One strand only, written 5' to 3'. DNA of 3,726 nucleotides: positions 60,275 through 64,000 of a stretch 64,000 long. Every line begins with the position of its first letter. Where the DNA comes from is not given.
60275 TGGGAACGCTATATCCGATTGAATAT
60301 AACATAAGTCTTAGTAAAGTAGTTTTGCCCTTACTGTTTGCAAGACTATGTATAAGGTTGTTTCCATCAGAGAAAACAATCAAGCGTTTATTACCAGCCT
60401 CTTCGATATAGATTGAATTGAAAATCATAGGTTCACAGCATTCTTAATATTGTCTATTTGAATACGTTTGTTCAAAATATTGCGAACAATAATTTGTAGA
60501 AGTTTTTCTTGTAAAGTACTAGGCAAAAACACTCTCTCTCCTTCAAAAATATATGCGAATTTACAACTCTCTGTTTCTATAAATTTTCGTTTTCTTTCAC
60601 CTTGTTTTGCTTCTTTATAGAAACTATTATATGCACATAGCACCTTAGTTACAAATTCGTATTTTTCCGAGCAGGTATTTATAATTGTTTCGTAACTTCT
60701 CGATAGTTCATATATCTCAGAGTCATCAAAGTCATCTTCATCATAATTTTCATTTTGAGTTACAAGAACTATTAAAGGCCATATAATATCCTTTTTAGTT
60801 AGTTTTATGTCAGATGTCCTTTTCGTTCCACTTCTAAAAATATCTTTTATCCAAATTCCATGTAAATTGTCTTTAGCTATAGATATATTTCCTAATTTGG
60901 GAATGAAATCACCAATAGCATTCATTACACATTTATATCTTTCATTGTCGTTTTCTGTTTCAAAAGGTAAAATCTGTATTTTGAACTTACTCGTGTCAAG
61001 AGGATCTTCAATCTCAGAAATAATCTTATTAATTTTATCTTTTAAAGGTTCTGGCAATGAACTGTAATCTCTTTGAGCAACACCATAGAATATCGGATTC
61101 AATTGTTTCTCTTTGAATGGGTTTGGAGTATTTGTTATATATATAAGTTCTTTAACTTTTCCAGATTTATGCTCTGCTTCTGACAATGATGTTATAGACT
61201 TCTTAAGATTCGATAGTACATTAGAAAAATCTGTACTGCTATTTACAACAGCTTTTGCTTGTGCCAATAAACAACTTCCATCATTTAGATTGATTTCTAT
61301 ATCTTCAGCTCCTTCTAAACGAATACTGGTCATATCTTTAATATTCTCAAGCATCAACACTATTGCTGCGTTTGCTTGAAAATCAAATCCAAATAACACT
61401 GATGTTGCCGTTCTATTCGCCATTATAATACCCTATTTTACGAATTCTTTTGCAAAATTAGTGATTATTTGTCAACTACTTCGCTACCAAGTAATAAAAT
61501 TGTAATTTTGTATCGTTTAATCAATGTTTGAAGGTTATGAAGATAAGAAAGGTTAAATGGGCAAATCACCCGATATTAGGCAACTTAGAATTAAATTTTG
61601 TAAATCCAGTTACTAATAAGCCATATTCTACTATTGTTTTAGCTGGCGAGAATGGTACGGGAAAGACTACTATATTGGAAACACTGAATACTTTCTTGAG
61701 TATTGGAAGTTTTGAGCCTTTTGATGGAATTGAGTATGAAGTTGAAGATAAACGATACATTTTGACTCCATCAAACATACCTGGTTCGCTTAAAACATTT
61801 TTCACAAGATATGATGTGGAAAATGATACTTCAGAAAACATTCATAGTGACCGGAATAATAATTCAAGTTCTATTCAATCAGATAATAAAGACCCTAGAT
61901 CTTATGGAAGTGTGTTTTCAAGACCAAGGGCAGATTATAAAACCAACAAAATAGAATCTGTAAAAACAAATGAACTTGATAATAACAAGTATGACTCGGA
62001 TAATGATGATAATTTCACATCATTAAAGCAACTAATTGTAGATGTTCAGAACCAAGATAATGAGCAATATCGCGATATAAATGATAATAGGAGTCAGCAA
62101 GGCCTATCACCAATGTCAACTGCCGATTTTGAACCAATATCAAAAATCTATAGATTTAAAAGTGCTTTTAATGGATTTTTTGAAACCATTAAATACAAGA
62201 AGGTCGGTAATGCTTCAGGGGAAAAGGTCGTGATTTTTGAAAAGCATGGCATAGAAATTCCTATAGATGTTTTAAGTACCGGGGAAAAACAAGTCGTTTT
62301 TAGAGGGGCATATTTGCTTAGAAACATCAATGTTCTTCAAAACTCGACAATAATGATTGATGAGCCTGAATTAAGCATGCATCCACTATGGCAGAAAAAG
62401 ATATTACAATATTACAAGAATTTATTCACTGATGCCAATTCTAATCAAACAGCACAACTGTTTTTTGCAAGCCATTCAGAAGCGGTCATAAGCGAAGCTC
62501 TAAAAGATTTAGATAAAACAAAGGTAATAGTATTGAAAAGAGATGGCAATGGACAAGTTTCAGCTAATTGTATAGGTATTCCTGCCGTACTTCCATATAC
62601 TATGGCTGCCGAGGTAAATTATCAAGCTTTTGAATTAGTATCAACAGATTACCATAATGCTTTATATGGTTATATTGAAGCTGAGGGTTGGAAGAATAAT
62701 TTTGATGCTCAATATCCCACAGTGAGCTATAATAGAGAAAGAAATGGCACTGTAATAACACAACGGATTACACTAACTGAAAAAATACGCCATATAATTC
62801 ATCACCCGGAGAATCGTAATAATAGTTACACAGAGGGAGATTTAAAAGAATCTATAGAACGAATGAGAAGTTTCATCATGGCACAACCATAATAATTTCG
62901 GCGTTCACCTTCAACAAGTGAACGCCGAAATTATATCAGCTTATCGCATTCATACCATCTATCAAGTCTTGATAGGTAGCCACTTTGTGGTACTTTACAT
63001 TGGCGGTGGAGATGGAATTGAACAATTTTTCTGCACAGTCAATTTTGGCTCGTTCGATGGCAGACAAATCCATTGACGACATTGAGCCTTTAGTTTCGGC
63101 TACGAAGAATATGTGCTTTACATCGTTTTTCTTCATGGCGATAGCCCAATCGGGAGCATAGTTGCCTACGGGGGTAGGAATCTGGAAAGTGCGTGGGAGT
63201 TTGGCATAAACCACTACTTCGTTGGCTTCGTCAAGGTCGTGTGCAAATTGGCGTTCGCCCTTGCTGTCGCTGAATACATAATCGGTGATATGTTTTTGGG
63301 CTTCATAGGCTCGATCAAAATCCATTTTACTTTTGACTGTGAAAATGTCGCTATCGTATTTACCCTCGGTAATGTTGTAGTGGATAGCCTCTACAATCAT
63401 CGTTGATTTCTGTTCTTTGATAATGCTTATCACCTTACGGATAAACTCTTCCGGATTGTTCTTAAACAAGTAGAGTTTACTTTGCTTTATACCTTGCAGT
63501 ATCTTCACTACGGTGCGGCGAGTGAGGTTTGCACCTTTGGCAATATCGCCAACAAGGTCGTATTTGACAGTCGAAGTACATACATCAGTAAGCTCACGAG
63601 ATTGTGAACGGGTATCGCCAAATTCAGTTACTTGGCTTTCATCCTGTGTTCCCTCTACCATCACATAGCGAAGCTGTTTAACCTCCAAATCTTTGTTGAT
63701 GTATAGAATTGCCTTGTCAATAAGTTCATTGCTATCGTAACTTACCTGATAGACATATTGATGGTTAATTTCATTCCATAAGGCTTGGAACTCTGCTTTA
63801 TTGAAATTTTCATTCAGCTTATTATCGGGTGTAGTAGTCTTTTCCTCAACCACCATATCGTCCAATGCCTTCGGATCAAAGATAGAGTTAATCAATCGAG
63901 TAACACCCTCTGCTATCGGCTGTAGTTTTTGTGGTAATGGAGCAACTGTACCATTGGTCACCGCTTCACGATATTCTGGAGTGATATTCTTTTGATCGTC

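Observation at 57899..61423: Translationally coupled nuclease / coiled-coil ABC ATPase / serine-protease operon: candidate novel or variant anti-phage system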

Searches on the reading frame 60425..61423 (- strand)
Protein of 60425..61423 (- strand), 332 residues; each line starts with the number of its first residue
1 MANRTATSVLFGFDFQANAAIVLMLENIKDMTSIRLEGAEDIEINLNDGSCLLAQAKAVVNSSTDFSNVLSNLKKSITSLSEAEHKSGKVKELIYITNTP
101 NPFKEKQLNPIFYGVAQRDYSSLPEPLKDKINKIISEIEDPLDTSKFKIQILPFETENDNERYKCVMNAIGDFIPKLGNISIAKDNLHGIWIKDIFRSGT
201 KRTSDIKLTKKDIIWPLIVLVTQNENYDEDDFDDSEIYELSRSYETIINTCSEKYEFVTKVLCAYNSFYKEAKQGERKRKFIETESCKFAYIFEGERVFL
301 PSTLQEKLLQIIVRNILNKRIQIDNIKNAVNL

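Call 3: search_protein_families(library=pfam, proteins=[window:60425-61423:-], max_evalue=0.1)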
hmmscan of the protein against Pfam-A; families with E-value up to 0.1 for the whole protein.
window:60425-61423:- (332 aa): 3 families
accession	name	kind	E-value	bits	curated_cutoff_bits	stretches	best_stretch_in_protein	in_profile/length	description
PF14130.12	Cap4_nuclease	-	0.00086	20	26.2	1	12-180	9-177/200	Cap4, dsDNA endonuclease domain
PF16313.11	DUF4953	-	0.023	14.3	24.2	1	233-315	174-254/316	Met-zincin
PF19031.6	Intu_longin_1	-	0.051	14.3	23.7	0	264-322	44-105/112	First Longin domain of INTU, CCZ1 and HPS4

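Call 4: search_protein_families(library=padloc, proteins=[window:60425-61423:-], max_evalue=0.1)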
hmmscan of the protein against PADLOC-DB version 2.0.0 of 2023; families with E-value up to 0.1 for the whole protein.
window:60425-61423:- (332 aa): 6 families
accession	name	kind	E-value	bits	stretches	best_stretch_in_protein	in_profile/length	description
PDLC04661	PDC-M46A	-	1.5e-126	420.2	1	1-332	1-335/335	-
PDLC04662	PDC-M46A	-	6.1e-55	185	1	4-331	13-348/349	-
PDLC04660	PDC-M46A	-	3.1e-35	119.9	1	3-331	9-348/349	-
PDLC04659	PDC-M46A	-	3.4e-27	93.5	1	1-283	1-286/330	-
PDLC03848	LmuA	-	4e-12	45.2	1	5-270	7-269/373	-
PDLC02187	DUF4297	-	4.6e-05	20.5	1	1-57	1-56/404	-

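Call 5: search_protein_families(library=ncbifam, proteins=[window:60425-61423:-], max_evalue=0.1)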
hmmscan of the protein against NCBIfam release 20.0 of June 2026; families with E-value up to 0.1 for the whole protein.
window:60425-61423:- (332 aa): 0 families

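Call 30: search_solved_structures(query=A2, max_evalue=0.01, show_alignments=2)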
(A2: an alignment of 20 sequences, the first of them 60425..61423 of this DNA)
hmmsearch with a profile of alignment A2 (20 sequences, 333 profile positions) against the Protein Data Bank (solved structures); distinct sequences matched with E-value up to 0.01: 0.

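Call 35: find_homologous_proteins(query=window:60425-61423:-)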
Query window:60425-61423:- (332 aa): 505 proteins with E <= 0.001 among 2010 candidates; the best 120 are listed.
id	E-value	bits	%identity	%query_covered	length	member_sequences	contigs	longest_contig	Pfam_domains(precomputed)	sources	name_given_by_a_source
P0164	1.4e-202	690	95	100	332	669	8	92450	-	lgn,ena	-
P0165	4.0e-187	639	88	100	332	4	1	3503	-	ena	-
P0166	2.4e-185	633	88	100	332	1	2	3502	-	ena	-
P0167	1.8e-180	617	88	100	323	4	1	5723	-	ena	-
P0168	1.6e-177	607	87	100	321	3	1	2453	-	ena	-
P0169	4.4e-177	606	85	100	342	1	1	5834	-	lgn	-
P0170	1.4e-176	604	83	100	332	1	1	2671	-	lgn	-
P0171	2.3e-175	600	83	100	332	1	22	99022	-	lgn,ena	-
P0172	3.3e-175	600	88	95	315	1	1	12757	-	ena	-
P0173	7.1e-175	599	83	100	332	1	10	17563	-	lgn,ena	-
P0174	7.4e-175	599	83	100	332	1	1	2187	-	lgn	-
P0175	1.8e-174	597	83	100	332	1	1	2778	-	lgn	-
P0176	3.7e-174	596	82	100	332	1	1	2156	-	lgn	-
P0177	1.2e-173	595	82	100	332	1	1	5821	-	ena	-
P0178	7.2e-173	592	82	100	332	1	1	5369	-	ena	-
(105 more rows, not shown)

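Call 50: predict_structure(alignment_id=A4)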
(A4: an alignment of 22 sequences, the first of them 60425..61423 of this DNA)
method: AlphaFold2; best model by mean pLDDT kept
length: 332 residues; sequences in the alignment: 22
mean_pLDDT: 82.7   pTM: 0.80
mean pLDDT of the five models: 82.7, 82.5, 82.2, 81.0, 73.4
residues with pLDDT >= 90: 132; 70-90: 141; 50-70: 40; < 50: 19
segments of 3 or more residues with pLDDT < 50: 1-9, 199-203, 225-229
pLDDT, mean of each block of 10 residues (from residue 1): 38 83 95 87 94 91 81 95 91 95 85 87 95 96 97 80 89 87 88 71 65 87 57 61 64 72 90 86 90 70 83 86 90 90
secondary structure, 60 per line:
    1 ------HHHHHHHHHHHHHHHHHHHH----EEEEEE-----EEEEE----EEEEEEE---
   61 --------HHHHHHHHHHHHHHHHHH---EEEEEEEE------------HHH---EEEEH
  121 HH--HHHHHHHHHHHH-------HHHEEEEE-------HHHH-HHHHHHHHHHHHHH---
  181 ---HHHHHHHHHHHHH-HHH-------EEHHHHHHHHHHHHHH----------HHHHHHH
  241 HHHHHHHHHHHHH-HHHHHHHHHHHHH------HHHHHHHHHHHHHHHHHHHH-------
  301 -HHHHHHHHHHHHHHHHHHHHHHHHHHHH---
elements in order: H7-26 E31-36 E42-46 E51-57 H69-86 E90-97 E116-119 H125-136 E147-151 H159-162 H164-177 H184-196 H210-223 H234-253 H255-267 H274-293 H302-329

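Call 53: fold_search(model_id=the predicted structure, library=pdb)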
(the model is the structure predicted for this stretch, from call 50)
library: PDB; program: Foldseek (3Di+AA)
matches with E <= 10: 255; with E <= 0.001: 7
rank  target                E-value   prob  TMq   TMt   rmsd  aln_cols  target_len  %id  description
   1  9hr5_A                1.8e-05  1.00  0.42  0.37  13.1       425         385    9  Salmonella enterica Lamassu LmuA nuclease tetramer bound to DNA duplex (released 2025-10-01)
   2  9c1m_G                2.0e-05  1.00  0.41  0.33  15.5       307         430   16  HerA-DUF assembly 1 (released 2025-06-04)
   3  9nxx_D                2.2e-05  1.00  0.43  0.39  12.8       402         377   11  LmuA_conformation 1 (released 2025-12-17)
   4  8zue_A                1.2e-04  1.00  0.38  0.26   6.6       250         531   14  cryo-electron microscopy (cryo-EM) structure of the Hachiman defense system from Escherichia coli (released 2025-03-26)
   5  9hr5_C                2.9e-04  1.00  0.45  0.39  15.4       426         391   10  Salmonella enterica Lamassu LmuA nuclease tetramer bound to DNA duplex (released 2025-10-01)
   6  6vm6_B                5.3e-04  1.00  0.35  0.28   6.7       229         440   13  Structure of Acinetobacter baumannii Cap4 SAVED/CARF-domain containing receptor with the cyclic trinucleotide 2'3'3'-c (released 2020-06-17)
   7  9hqx_A                6.6e-04  1.00  0.39  0.35  16.0       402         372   10  Salmonella enterica Lamassu LmuACB bound to DNA duplex (released 2025-10-01)
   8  6wam_E                1.4e-03  1.00  0.36  0.29   6.3       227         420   14  Structure of Acinetobacter baumannii Cap4 SAVED/CARF-domain containing receptor (released 2020-06-17)
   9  6vm6_C                1.6e-03  1.00  0.36  0.28   6.6       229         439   14  Structure of Acinetobacter baumannii Cap4 SAVED/CARF-domain containing receptor with the cyclic trinucleotide 2'3'3'-c (released 2020-06-17)
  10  6wam_F                1.6e-03  1.00  0.36  0.30   6.6       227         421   15  Structure of Acinetobacter baumannii Cap4 SAVED/CARF-domain containing receptor (released 2020-06-17)
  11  6wan_D                1.9e-03  1.00  0.36  0.29   6.3       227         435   14  Structure of Acinetobacter baumannii Cap4 SAVED/CARF-domain containing receptor with the cyclic trinucleotide 3'3'3'-c (released 2020-06-17)
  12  6vm5                  1.9e-03  1.00  0.35  0.29   7.4       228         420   13  Structure of Moraxella osloensis Cap4 SAVED/CARF-domain containing receptor (released 2020-06-17)
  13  6wan_F                2.8e-03  1.00  0.36  0.30   6.6       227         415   15  Structure of Acinetobacter baumannii Cap4 SAVED/CARF-domain containing receptor with the cyclic trinucleotide 3'3'3'-c (released 2020-06-17)
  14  6vm6_A                2.8e-03  1.00  0.36  0.28   6.3       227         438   14  Structure of Acinetobacter baumannii Cap4 SAVED/CARF-domain containing receptor with the cyclic trinucleotide 2'3'3'-c (released 2020-06-17)
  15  6vm6_E                3.9e-03  1.00  0.36  0.29   6.6       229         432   14  Structure of Acinetobacter baumannii Cap4 SAVED/CARF-domain containing receptor with the cyclic trinucleotide 2'3'3'-c (released 2020-06-17)
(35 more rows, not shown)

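Call 62: search_protein_families(library=phrogs, proteins=[window:60425-61423:-], max_evalue=0.01)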
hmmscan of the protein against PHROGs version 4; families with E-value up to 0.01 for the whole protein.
window:60425-61423:- (332 aa): 0 families

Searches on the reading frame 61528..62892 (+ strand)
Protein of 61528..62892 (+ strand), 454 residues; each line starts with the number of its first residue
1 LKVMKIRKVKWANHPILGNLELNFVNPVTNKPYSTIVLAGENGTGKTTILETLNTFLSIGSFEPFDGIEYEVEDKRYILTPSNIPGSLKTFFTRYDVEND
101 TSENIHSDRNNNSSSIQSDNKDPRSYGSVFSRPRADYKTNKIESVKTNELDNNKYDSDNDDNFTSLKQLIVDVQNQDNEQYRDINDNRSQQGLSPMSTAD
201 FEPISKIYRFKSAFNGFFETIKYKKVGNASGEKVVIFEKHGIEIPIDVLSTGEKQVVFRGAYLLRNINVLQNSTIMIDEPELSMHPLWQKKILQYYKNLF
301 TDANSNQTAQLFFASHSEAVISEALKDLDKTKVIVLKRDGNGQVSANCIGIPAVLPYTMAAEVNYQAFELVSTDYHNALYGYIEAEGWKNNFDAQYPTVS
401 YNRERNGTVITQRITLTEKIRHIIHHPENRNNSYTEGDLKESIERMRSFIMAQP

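Call 3: search_protein_families(library=pfam, proteins=[window:61528-62892:+], max_evalue=0.1)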
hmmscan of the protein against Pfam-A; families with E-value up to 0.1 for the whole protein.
window:61528-62892:+ (454 aa): 13 families
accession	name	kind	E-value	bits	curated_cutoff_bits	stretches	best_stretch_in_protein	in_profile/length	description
PF13304.12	AAA_21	-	2.1e-17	64.6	27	1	37-321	3-303/304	AAA domain, putative AbiEii toxin, Type IV TA system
PF13175.12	AAA_15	-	6e-16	59.5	32.1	2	104-321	159-374/374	AAA ATPase domain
PF13476.12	AAA_23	-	0.00041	21.5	27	1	18-162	11-142/201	AAA domain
PF13401.12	AAA_22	-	0.0011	19.7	27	1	35-69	7-33/130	AAA domain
PF25199.1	nSTAND_NTPase5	-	0.016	15.5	34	1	10-51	18-59/145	Novel STAND NTPase 5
PF02463.25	SMC_N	-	0.018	14.9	40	0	35-58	26-49/220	RecF/RecN/SMC N terminal domain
PF15601.11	Imm70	-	0.022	14.9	26.7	0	364-409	4-48/131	Immunity protein 70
PF13191.12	AAA_16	-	0.026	15.4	32.6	1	31-57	23-48/167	AAA ATPase domain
PF00005.33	ABC_tran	-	0.029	15.4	25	0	32-58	10-36/137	ABC transporter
PF13555.12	AAA_29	-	0.035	14.3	27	1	35-57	24-46/61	P-loop containing region of AAA domain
PF13479.12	AAA_24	-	0.041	14.1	27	1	35-60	4-29/195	AAA domain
PF00437.27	T2SSE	-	0.061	12.4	24.9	0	26-58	135-167/370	Type II/IV secretion system protein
PF13604.12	AAA_30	-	0.093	12.9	27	0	26-56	11-41/191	AAA domain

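Call 4: search_protein_families(library=padloc, proteins=[window:61528-62892:+], max_evalue=0.1)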
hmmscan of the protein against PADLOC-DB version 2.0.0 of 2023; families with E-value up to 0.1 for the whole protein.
window:61528-62892:+ (454 aa): 115 families (the best 25 are shown)
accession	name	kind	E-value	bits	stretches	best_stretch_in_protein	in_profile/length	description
PDLC00289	PtuA1|PtuA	-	3.6e-32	109.9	1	4-346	1-313/404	AAA ATPase domain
PDLC02981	AriAB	-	9.6e-25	85.3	2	97-328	151-384/694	-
PDLC00265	PtuA1|PtuA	-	7.5e-23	79.4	2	145-371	207-418/479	AAA ATPase domain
PDLC02980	AriA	-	1.9e-22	78.6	1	37-321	3-303/304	-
PDLC00274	PtuA1|PtuA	-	2.7e-20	71.1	2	184-345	222-369/438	AAA ATPase domain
PDLC02979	AriA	-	1.3e-19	69.2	2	99-321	150-373/373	-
PDLC00271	PtuA1|PtuA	-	7e-19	66.7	2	176-339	190-336/421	AAA ATPase domain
PDLC00273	PtuA1|PtuA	-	2.6e-17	60.9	1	153-342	119-287/375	AAA ATPase domain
PDLC02335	AbiLi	-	1e-16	58.9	1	4-342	49-255/326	AbiLi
PDLC00305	PtuA1|PtuA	-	2.9e-16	57.8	1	4-347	1-310/392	AAA ATPase domain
PDLC00293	PtuA1|PtuA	-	5.8e-16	56.5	2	176-347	241-408/527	AAA ATPase domain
PDLC04164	AriA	-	1.2e-15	55.8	1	205-324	129-239/253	-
PDLC00278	PtuA1|PtuA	-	3.9e-15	54.1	2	273-366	289-374/436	AAA ATPase domain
PDLC00303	PtuA1|PtuA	-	8.3e-15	52.8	1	228-337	196-296/386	AAA ATPase domain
PDLC00295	PtuA1|PtuA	-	1.1e-14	52.4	2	213-349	225-358/451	AAA ATPase domain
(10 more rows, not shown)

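Call 5: search_protein_families(library=ncbifam, proteins=[window:61528-62892:+], max_evalue=0.1)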
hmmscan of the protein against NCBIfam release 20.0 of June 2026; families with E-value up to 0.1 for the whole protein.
window:61528-62892:+ (454 aa): 21 families
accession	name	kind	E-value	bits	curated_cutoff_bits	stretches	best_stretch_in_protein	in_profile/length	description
NF041760.1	PtuA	equivalog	3.6e-16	59.1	500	2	98-345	201-440/524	retron Ec78 anti-phage system effector ATPase PtuA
TIGR04435.1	restrict_AAA_1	hypoth_equivalog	4.8e-12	45.4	300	2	235-347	382-493/568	restriction system-associated AAA family ATPase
NF010068.0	PRK13548.1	equivalog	4.3e-05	22.7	261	0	248-300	137-190/261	heme ABC transporter ATP-binding protein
TIGR01166.1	cbiO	subfamily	0.0001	21.8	211.8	0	35-57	20-42/190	cobalt ABC transporter, ATP-binding protein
TIGR03608.1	L_ocin_972_ABC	subfamily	0.00013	21.6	254.85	0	242-323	128-199/206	putative bacteriocin export ABC transporter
TIGR02315.1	ABC_phnC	equivalog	0.00021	20.8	266.1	0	243-304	140-196/243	phosphonate ABC transporter ATP-binding protein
NF047739.1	antiphage_MADS3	equivalog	0.00025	20.3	420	0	36-54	24-42/427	methylation-associated defense system AAA family ATPase MAD3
TIGR00611.2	recf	equivalog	0.00062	19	172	1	35-63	23-51/339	DNA replication/repair protein RecF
NF000355.4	ribo_prot_ABC_F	equivalog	0.0027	16.6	380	1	33-55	339-361/499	ribosomal protection-like ABC-F family protein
NF011646.0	PRK15064.1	equivalog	0.0051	15.3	762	0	235-283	425-468/530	ABC-F family ATPase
TIGR04521.1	ECF_ATPase_2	equivalog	0.0074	15.4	330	0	34-57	32-55/279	energy-coupling factor transporter ATPase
NF010170.0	PRK13651.1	equivalog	0.0084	15.1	432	0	35-57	35-57/308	cobalt transporter ATP-binding subunit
NF040873.1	AztA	equivalog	0.012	15.1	220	0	31-54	16-39/191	zinc ABC transporter ATP-binding protein AztA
NF008750.0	PRK11784.1-2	equivalog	0.018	14.1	241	1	31-55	137-161/346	tRNA 2-selenouridine(34) synthase MnmH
TIGR04520.1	ECF_ATPase_1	equivalog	0.026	13.9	315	0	34-58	29-53/269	energy-coupling factor transporter ATPase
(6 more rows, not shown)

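Call 62: search_protein_families(library=phrogs, proteins=[window:61528-62892:+], max_evalue=0.01)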
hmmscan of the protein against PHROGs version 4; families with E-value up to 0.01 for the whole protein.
window:61528-62892:+ (454 aa): 11 families
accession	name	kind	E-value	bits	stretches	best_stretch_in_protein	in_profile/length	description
phrog_8323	-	unknown function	2.5e-37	129.7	1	3-345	48-385/623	-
phrog_7507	-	unknown function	2.4e-24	87.5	2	205-327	337-456/483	-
phrog_4747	-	unknown function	2.2e-10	41.2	2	274-341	336-395/610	-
phrog_5836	-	unknown function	1.4e-09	37.5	1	35-343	50-369/1071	-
phrog_3940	-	unknown function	1.8e-09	37.9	1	17-341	16-320/537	-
phrog_8939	-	unknown function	5e-09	36.3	1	248-345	418-513/595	-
phrog_8066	-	unknown function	1e-08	35.5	1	242-340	356-444/522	-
phrog_19212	-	unknown function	2.3e-07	30.8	1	172-345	262-430/550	-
phrog_14430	-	unknown function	1e-06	29.2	1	234-322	301-383/444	-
phrog_9802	-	unknown function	9.1e-05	22.7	1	36-323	28-330/438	-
phrog_293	-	moron, auxiliary metabolic gene and host takeover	0.0034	16.4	1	31-59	161-189/1058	ABC transporter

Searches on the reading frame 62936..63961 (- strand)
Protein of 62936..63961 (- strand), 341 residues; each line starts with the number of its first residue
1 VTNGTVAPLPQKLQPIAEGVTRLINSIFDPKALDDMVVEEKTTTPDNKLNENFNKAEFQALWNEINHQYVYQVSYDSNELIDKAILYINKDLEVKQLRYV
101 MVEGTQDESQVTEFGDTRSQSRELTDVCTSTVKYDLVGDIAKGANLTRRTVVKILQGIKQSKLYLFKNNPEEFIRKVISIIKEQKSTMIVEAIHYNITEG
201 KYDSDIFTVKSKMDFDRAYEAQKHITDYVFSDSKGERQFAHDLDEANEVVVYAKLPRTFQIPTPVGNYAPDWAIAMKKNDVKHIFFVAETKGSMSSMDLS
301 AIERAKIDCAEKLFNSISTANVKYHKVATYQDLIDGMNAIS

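Call 3: search_protein_families(library=pfam, proteins=[window:62936-63961:-], max_evalue=0.1)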
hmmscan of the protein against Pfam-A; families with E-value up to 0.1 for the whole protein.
window:62936-63961:- (341 aa): 1 family
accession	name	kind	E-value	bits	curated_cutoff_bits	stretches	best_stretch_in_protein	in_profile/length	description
PF19778.5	RE_endonuc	-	8.2e-33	112.9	23.4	1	223-328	2-106/108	Endonuclease domain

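Call 4: search_protein_families(library=padloc, proteins=[window:62936-63961:-], max_evalue=0.1)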
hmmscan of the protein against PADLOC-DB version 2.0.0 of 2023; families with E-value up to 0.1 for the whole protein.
window:62936-63961:- (341 aa): 2 families
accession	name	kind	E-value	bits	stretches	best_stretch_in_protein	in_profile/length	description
PDLC03647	REase_III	-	4.6e-70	234.9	1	36-337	677-986/989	Type III restriction enzyme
PDLC03649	REase_III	-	1.5e-14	50.9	1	51-332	664-962/973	Type III restriction enzyme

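Call 5: search_protein_families(library=ncbifam, proteins=[window:62936-63961:-], max_evalue=0.1)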
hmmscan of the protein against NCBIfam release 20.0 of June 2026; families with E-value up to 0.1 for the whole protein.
window:62936-63961:- (341 aa): 1 family
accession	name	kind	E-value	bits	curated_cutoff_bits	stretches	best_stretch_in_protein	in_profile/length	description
NF012027.0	PRK15483.1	equivalog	3.1e-20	71.7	564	1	54-335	675-977/986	type III restriction-modification system endonuclease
